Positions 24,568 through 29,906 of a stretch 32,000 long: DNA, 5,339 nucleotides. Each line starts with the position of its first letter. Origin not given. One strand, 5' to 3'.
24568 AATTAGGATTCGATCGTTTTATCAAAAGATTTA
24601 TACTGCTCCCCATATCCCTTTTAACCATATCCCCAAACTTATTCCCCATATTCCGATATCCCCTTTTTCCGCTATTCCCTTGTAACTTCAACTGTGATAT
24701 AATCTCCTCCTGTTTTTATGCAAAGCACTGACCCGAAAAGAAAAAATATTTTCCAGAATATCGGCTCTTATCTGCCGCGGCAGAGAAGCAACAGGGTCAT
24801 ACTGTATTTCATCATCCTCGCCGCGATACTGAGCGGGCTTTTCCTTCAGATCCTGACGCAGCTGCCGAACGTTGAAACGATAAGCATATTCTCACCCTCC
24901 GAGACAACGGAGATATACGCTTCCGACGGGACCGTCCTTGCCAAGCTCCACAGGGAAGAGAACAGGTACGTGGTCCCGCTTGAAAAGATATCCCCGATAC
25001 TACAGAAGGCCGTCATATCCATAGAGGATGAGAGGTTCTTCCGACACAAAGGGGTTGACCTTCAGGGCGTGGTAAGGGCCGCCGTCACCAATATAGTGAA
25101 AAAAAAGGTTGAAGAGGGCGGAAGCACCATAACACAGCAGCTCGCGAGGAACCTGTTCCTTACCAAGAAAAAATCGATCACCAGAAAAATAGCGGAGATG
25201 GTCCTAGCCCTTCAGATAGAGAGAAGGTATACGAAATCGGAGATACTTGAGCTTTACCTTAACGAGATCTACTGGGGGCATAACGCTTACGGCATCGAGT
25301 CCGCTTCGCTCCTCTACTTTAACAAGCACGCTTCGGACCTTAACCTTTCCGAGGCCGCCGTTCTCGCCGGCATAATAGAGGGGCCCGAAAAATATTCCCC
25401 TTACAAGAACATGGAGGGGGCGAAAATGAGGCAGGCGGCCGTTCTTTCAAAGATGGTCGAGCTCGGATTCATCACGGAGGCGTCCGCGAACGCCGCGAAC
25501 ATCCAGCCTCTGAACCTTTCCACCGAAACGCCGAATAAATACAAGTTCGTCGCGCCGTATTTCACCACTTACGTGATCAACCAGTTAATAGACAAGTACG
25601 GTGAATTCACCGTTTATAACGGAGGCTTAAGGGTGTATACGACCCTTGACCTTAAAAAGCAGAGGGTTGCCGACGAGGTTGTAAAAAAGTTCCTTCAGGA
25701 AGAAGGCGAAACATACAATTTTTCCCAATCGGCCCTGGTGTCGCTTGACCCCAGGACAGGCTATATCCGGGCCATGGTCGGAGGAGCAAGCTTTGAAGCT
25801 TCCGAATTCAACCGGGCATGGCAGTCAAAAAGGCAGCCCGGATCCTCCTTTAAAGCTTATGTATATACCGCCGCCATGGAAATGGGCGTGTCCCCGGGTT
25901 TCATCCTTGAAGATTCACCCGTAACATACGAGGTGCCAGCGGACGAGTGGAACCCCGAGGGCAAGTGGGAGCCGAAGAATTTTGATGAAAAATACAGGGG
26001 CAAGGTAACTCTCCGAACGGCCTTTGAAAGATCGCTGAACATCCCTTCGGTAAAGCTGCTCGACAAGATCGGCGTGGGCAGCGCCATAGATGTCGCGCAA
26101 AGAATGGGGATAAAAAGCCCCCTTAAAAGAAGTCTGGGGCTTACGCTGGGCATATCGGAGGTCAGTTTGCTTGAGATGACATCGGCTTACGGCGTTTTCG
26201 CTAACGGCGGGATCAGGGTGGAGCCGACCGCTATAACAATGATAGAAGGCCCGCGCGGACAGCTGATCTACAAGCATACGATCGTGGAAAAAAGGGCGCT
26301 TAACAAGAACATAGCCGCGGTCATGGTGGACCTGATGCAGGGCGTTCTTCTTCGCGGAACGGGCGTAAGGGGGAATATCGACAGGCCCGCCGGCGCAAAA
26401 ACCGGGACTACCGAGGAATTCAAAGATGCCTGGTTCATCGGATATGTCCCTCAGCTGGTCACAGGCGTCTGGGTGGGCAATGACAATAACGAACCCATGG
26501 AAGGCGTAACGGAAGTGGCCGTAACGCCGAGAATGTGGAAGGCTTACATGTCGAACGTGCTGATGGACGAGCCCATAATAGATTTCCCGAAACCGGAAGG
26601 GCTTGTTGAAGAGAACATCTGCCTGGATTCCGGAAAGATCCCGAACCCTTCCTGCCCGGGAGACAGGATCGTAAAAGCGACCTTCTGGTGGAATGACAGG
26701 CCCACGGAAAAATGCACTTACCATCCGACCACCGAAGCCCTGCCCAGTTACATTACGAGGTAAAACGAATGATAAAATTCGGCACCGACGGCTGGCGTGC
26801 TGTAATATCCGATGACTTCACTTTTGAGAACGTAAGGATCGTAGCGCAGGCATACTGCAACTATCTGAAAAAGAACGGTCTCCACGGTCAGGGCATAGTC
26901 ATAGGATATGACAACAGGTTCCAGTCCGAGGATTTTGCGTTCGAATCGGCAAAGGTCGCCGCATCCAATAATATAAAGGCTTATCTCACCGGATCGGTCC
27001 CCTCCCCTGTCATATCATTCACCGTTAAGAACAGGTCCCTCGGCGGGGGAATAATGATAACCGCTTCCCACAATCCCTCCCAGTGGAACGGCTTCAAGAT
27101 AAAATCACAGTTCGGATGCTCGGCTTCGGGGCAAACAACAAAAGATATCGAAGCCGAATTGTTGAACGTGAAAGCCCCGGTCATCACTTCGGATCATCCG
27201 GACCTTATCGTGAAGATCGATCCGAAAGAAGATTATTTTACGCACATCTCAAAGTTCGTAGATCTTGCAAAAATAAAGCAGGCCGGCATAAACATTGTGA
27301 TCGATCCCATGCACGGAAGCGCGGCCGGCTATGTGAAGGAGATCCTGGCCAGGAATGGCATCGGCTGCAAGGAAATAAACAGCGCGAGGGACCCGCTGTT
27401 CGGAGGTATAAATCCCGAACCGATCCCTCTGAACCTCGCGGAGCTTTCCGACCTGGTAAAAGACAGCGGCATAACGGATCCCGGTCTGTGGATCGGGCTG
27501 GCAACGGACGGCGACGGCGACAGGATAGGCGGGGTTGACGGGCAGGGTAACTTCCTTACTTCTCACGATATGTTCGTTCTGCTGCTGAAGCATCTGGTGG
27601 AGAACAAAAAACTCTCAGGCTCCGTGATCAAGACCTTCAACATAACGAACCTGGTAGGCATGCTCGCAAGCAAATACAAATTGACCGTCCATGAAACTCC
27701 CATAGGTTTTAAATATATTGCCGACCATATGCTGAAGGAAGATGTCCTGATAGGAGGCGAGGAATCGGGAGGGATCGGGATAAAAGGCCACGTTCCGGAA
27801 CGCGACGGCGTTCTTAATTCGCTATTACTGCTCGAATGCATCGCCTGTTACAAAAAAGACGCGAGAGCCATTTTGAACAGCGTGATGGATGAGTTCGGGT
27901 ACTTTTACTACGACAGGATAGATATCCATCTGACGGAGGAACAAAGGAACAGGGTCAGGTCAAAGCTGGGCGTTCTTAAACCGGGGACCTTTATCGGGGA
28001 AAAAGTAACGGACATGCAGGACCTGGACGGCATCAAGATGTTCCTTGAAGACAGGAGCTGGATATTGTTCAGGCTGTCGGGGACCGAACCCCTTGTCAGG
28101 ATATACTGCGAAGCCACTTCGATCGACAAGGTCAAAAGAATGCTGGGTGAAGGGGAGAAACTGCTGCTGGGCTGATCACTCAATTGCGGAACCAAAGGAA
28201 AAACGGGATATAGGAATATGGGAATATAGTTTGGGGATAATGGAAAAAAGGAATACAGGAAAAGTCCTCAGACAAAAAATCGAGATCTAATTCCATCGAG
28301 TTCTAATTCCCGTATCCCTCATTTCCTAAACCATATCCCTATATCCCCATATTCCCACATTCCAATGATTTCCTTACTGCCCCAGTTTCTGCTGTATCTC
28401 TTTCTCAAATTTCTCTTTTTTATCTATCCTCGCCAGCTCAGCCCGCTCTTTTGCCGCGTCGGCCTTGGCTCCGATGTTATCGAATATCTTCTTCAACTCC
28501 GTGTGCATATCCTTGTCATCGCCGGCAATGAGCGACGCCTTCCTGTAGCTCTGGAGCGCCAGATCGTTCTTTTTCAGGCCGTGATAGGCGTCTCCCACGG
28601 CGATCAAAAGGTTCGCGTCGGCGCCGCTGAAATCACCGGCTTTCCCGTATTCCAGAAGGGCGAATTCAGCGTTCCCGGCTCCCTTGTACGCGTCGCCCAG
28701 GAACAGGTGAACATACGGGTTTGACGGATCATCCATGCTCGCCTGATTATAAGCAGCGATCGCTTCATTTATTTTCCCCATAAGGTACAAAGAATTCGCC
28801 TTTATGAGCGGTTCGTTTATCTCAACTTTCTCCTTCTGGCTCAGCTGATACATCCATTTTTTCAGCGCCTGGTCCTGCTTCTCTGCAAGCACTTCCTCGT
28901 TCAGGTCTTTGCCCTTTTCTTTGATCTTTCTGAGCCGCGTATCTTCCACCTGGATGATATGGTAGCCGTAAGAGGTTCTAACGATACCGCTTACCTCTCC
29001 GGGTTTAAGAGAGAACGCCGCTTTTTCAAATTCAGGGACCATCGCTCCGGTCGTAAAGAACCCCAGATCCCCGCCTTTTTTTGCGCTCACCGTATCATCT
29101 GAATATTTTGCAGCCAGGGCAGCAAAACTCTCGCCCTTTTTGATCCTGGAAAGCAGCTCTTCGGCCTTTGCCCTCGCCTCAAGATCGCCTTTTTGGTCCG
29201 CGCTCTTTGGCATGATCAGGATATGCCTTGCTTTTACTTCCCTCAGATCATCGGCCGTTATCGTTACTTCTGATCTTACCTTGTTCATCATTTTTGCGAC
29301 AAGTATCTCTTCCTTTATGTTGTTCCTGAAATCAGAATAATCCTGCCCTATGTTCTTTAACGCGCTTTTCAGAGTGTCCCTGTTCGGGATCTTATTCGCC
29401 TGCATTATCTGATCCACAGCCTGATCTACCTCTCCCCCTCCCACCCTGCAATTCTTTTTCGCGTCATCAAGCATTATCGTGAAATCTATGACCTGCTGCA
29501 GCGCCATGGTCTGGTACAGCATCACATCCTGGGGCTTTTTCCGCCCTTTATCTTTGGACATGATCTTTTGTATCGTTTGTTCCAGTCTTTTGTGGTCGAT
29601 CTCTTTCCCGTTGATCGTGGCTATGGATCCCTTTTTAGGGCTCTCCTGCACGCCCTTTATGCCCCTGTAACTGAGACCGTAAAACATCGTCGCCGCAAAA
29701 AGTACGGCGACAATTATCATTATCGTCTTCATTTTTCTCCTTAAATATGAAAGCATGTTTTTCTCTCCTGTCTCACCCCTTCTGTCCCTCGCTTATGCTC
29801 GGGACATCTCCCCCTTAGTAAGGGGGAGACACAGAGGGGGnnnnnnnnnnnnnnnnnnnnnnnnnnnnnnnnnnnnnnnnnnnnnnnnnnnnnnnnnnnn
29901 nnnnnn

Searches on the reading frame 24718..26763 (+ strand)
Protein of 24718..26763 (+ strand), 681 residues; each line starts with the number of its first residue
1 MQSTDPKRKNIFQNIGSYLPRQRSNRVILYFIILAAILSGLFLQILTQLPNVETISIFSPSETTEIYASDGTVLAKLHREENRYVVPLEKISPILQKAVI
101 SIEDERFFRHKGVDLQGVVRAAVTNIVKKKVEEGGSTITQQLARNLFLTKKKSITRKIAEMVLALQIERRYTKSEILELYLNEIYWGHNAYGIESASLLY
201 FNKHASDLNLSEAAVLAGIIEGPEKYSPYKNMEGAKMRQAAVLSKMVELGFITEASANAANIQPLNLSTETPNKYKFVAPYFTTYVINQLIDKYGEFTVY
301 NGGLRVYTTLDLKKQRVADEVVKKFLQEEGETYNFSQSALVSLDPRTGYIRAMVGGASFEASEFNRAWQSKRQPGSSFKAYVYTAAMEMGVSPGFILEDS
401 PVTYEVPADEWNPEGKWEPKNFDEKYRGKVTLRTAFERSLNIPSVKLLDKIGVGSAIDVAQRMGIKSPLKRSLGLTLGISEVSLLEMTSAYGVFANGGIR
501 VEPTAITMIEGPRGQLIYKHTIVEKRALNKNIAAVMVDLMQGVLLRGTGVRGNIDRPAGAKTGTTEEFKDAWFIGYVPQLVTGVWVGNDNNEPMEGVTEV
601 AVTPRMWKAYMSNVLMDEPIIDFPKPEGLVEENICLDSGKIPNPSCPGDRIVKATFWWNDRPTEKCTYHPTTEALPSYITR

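Call 10: search_protein_families(library=pfam, proteins=[window:24718-26763:+], max_evalue=0.001)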
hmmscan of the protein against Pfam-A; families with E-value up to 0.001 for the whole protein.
window:24718-26763:+ (681 aa): 2 families
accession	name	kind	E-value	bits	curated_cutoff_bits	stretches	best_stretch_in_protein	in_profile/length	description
PF00912.28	Transgly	-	3.1e-69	232.4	27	1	71-246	2-177/178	Transglycosylase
PF00905.27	Transpeptidase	-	1.2e-28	100.6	22.1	1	340-579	3-267/299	Penicillin binding protein transpeptidase domain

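Call 15: find_related_loci(query=window:24718-26763:+, collection=genome_contigs, flank=10000)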
Query window:24718-26763:+ (681 aa) in genome_contigs; peptide patterns used: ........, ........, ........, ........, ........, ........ (x = any residue, [..] = any of these).
237 stretches matched a pattern; 1 encode a relative of the query (tblastn E <= 1e-3); 1 distinct loci.
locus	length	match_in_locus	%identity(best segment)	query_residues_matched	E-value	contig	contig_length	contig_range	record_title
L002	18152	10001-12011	87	10-679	0e+0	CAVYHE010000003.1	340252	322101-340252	MAG: uncultured bacterium isolate MFD03726.bin.2.164 genome assembly, contig: contig_27818, whole genome shotgun sequenc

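Call 44: find_homologous_proteins(query=window:24718-26763:+, max_evalue=1e-30)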
Query window:24718-26763:+ (681 aa): 7965 proteins with E <= 1e-30 among 8000 candidates; the best 120 are listed.
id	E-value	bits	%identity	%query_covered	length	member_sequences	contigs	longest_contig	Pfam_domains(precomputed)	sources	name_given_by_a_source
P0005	0.0e+0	1465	94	100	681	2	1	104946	PF00912.29,PF00905.28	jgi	jgi:penicillin-binding protein 1A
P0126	0.0e+0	1451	93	100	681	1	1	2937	PF00912.29,PF00905.28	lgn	-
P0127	0.0e+0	1390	89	99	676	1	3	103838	PF00912.29,PF00905.28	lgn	-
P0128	0.0e+0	1385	88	99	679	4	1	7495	PF00912.29,PF00905.28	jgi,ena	-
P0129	0.0e+0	1380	87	100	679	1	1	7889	PF00912.29,PF00905.28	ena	-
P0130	0.0e+0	1380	88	99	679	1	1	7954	PF00912.29,PF00905.28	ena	-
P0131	0.0e+0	1378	87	99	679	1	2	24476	PF00912.29,PF00905.28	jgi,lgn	-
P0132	0.0e+0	1372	89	98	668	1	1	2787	PF00912.29,PF00905.28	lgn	-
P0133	0.0e+0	1371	88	99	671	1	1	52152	PF00912.29,PF00905.28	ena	-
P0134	0.0e+0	1367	88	98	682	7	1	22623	PF00912.29,PF00905.28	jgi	jgi:penicillin-binding protein 1A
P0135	0.0e+0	1367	88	98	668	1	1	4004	PF00912.29,PF00905.28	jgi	jgi:penicillin-binding protein 1A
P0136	0.0e+0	1363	86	100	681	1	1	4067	PF00912.29,PF00905.28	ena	-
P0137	0.0e+0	1361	86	100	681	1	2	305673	PF00912.29,PF00905.28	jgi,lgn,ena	-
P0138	0.0e+0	1355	86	100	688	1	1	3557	PF00912.29,PF00905.28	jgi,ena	-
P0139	0.0e+0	1347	86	99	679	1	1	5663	PF00912.29,PF00905.28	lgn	-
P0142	0.0e+0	1335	85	99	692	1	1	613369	PF00912.29,PF00905.28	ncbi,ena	-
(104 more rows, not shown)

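Call 45: find_encoding_contigs(protein=P0137, flank=10000, max_places=2)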
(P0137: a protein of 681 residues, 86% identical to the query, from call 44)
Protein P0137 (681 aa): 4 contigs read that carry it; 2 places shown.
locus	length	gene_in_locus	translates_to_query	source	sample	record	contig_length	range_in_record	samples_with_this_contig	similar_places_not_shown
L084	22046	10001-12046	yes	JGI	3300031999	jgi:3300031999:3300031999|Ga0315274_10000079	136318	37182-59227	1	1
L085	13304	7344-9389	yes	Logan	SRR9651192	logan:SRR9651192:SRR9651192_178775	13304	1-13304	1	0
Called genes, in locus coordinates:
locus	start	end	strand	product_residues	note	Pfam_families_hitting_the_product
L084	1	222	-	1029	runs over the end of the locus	-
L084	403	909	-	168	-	PF00334:NDK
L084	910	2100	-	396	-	PF00162:PGK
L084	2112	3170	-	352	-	PF00044:Gp_dh_N, PF02800:Gp_dh_C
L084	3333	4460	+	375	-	PF06835:LptC (faint), PF03968:LptD_N (weak), PF13100:OstA_2 (faint), PF03968:LptD_N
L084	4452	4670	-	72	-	PF11213:DUF3006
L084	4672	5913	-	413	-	PF01098:FTSW_RODA_SPOVE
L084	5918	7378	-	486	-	PF04715:, PF00425:Chorismate_bind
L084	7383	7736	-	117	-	PF01925:TauE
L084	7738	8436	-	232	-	PF01128:IspD, PF02348:CTP_transf_3 (weak), PF12804:NTP_transf_3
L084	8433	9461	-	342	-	PF01321:Creatinase_N, PF00557:Peptidase_M24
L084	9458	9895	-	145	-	PF01220:DHquinase_II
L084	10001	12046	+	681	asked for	PF00912:Transgly, PF00905:Transpeptidase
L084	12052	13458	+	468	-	PF02878:PGM_PMM_I, PF02879:PGM_PMM_II, PF02880:PGM_PMM_III, PF00408:PGM_PMM_IV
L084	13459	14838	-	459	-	PF13623:SurA_N_2, PF13624:SurA_N_3, PF09312:SurA_N, PF13616:Rotamase_3, PF00639:Rotamase, PF13145:Rotamase_2, PF07719:TPR_2 (faint), PF13414:TPR_11 (weak)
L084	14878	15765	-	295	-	PF18075:FtsX_ECD, PF02687:FtsX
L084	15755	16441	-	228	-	PF02463:SMC_N (faint), PF00005:ABC_tran, PF13304:AAA_21 (faint)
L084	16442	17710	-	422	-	PF00464:SHMT, PF00155:Aminotran_1_2, PF01212:Beta_elim_lyase (weak)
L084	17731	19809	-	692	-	PF13620:CarboxypepD_reg, PF13715:CarbopepD_reg_2, PF13620:CarboxypepD_reg, PF20773:InhA-like_MAM (weak)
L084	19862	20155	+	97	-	-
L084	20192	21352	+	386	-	PF00478:IMPDH, PF03060:NMO (faint), PF01070:FMN_dh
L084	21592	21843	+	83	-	-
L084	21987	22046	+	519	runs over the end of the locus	PF00117:GATase, PF07722:Peptidase_C26 (weak), PF02540:NAD_synthase (weak), PF00958:GMP_synt_C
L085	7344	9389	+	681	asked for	PF00912:Transgly, PF00905:Transpeptidase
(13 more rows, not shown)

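Call 46: find_encoding_contigs(protein=P0142, flank=10000, max_places=2)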
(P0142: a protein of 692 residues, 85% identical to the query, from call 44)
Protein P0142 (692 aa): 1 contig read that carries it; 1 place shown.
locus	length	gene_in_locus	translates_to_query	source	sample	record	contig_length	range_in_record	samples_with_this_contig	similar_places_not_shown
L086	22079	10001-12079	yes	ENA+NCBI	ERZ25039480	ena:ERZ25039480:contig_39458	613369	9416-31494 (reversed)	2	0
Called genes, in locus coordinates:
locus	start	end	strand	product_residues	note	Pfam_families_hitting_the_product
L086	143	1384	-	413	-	PF01098:FTSW_RODA_SPOVE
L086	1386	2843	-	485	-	PF04715:, PF00425:Chorismate_bind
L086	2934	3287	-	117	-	PF01925:TauE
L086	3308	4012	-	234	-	PF01128:IspD, PF12804:NTP_transf_3 (weak), PF02348:CTP_transf_3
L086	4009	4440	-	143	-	PF00557:Peptidase_M24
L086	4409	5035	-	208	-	PF01321:Creatinase_N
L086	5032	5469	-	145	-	PF01220:DHquinase_II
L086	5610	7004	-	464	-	-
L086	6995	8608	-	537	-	PF07693:KAP_NTPase, PF24883:NPHP3_N (faint)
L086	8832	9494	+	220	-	-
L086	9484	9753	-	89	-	PF00708:Acylphosphatase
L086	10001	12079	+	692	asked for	PF00912:Transgly, PF00905:Transpeptidase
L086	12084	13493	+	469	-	PF02878:PGM_PMM_I, PF02879:PGM_PMM_II, PF02880:PGM_PMM_III, PF00408:PGM_PMM_IV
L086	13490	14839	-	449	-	PF13623:SurA_N_2, PF13624:SurA_N_3, PF09312:SurA_N (weak), PF13616:Rotamase_3, PF00639:Rotamase, PF13145:Rotamase_2, PF13414:TPR_11, PF14559:TPR_19 (weak), +2 more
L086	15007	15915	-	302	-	PF18075:FtsX_ECD, PF02687:FtsX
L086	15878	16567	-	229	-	PF02463:SMC_N (faint), PF00005:ABC_tran, PF00931:NB-ARC (faint), PF13304:AAA_21 (faint)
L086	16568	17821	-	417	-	PF00464:SHMT, PF00155:Aminotran_1_2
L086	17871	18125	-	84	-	-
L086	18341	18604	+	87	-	-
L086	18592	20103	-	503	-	PF13620:CarboxypepD_reg, PF13715:CarbopepD_reg_2 (weak), PF13620:CarboxypepD_reg, PF13715:CarbopepD_reg_2, PF13620:CarboxypepD_reg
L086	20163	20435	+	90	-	-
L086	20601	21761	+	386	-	PF00478:IMPDH, PF03060:NMO (weak), PF01070:FMN_dh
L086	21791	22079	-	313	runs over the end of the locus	-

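Call 47: find_encoding_contigs(protein=P0127, flank=10000, max_places=2)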
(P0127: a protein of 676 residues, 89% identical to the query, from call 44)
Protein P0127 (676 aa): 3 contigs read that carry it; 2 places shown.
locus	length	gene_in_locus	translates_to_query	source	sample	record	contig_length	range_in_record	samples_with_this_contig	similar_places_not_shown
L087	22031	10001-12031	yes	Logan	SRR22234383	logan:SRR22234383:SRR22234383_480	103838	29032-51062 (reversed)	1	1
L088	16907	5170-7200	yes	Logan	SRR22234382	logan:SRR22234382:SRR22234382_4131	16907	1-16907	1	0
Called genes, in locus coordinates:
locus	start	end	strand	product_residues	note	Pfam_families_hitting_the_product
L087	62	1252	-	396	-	PF00162:PGK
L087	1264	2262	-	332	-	PF00044:Gp_dh_N, PF02800:Gp_dh_C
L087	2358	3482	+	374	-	PF06835:LptC (faint), PF03968:LptD_N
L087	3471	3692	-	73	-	PF11213:DUF3006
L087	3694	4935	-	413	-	PF01098:FTSW_RODA_SPOVE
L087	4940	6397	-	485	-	PF04715:, PF00425:Chorismate_bind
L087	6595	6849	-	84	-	PF01925:TauE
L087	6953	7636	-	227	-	PF01128:IspD, PF02348:CTP_transf_3, PF12804:NTP_transf_3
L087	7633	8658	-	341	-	PF01321:Creatinase_N, PF00557:Peptidase_M24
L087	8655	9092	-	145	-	PF01220:DHquinase_II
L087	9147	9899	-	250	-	-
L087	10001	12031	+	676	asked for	PF00912:Transgly, PF00905:Transpeptidase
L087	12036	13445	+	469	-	PF02878:PGM_PMM_I, PF02879:PGM_PMM_II, PF02880:PGM_PMM_III, PF00408:PGM_PMM_IV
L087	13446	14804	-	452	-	PF13623:SurA_N_2, PF13624:SurA_N_3, PF09312:SurA_N, PF13616:Rotamase_3, PF00639:Rotamase, PF13145:Rotamase_2, PF07719:TPR_2 (faint), PF13414:TPR_11 (weak)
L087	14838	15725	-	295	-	PF18075:FtsX_ECD, PF02687:FtsX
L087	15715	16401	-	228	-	PF02463:SMC_N (faint), PF13175:AAA_15 (faint), PF00931:NB-ARC (faint), PF00005:ABC_tran, PF13304:AAA_21 (faint)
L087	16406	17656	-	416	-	PF00464:SHMT, PF00155:Aminotran_1_2, PF01212:Beta_elim_lyase (weak)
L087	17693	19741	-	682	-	PF13620:CarboxypepD_reg, PF13715:CarbopepD_reg_2, PF13620:CarboxypepD_reg, PF20773:InhA-like_MAM (faint)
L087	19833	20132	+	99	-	-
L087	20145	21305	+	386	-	PF00478:IMPDH, PF03060:NMO (faint), PF01070:FMN_dh (weak)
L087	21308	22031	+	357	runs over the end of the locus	PF05222:AlaDh_PNT_N, PF01262:AlaDh_PNT_C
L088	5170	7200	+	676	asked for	PF00912:Transgly, PF00905:Transpeptidase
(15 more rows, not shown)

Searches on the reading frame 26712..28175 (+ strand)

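Call 10: search_protein_families(library=pfam, proteins=[window:26712-28175:+], max_evalue=0.001)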
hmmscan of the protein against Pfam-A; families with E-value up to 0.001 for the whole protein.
window:26712-28175:+ (487 aa): 4 families
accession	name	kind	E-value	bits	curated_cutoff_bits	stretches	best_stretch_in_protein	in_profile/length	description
PF02878.22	PGM_PMM_I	-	1.9e-38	131.7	22.5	1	21-152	2-133/138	Phosphoglucomutase/phosphomannomutase, alpha/beta/alpha domain I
PF02880.22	PGM_PMM_III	-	2.7e-23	82.7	20.7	1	285-395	3-115/115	Phosphoglucomutase/phosphomannomutase, alpha/beta/alpha domain III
PF02879.22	PGM_PMM_II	-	1.6e-21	77.2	29.3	1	173-279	1-103/103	Phosphoglucomutase/phosphomannomutase, alpha/beta/alpha domain II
PF00408.26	PGM_PMM_IV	-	1.6e-07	31.7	23.1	1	440-477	24-61/68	Phosphoglucomutase/phosphomannomutase, C-terminal domain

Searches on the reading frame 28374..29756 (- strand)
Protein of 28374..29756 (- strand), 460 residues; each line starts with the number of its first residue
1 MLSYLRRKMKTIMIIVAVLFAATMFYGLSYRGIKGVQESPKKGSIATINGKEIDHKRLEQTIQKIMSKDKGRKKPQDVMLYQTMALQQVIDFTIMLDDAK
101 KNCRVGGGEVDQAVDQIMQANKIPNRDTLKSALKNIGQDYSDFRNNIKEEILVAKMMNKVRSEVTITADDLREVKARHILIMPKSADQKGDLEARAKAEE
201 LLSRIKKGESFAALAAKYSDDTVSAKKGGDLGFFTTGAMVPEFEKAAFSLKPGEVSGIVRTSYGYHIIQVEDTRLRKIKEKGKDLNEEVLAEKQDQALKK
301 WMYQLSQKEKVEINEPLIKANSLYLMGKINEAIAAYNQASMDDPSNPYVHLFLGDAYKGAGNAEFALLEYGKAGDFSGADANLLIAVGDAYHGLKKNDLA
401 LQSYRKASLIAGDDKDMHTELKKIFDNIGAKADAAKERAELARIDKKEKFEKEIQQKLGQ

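Call 10: search_protein_families(library=pfam, proteins=[window:28374-29756:-], max_evalue=0.001)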
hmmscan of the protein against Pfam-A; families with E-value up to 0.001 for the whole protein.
window:28374-29756:- (460 aa): 12 families
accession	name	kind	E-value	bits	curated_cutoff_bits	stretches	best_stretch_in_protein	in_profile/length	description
PF13616.12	Rotamase_3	-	1.1e-35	123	22.5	1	171-273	13-115/116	PPIC-type PPIASE domain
PF00639.27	Rotamase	-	1.3e-31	109.8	21.7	1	178-272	1-97/97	PPIC-type PPIASE domain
PF13624.11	SurA_N_3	-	4.1e-15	56.4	27.2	1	1-157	1-162/162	SurA-like N-terminal domain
PF13414.12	TPR_11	-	5.8e-12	45.5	26.8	1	321-359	2-40/42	TPR repeat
PF13145.12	Rotamase_2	-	3.9e-10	41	27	1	194-273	34-108/121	PPIC-type PPIASE domain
PF09312.16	SurA_N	-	1.2e-09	38.8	30.8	1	49-155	9-116/118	SurA N-terminal domain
PF13623.11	SurA_N_2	-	9.2e-09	35.8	28.5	1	2-118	1-122/145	SurA-like N-terminal domain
PF07719.23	TPR_2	-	8e-07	29.2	27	0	320-346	8-34/34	Tetratricopeptide repeat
PF00515.34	TPR_1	-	3.3e-05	23.9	27.8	0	319-339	7-27/34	Tetratricopeptide repeat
PF13181.12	TPR_8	-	0.00014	22.2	25.7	0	383-411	3-31/34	Tetratricopeptide repeat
PF13432.12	TPR_16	-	0.00039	21.3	32.7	0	320-373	4-56/65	Tetratricopeptide repeat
PF14559.12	TPR_19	-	0.00055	20.6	25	1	325-364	3-42/68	Tetratricopeptide repeat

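Call 13: find_encoding_contigs(protein=window:28374-29756:-, flank=10000, max_places=4)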
Protein window:28374-29756:- (460 aa): no gene with exactly this product is on record in the collection.
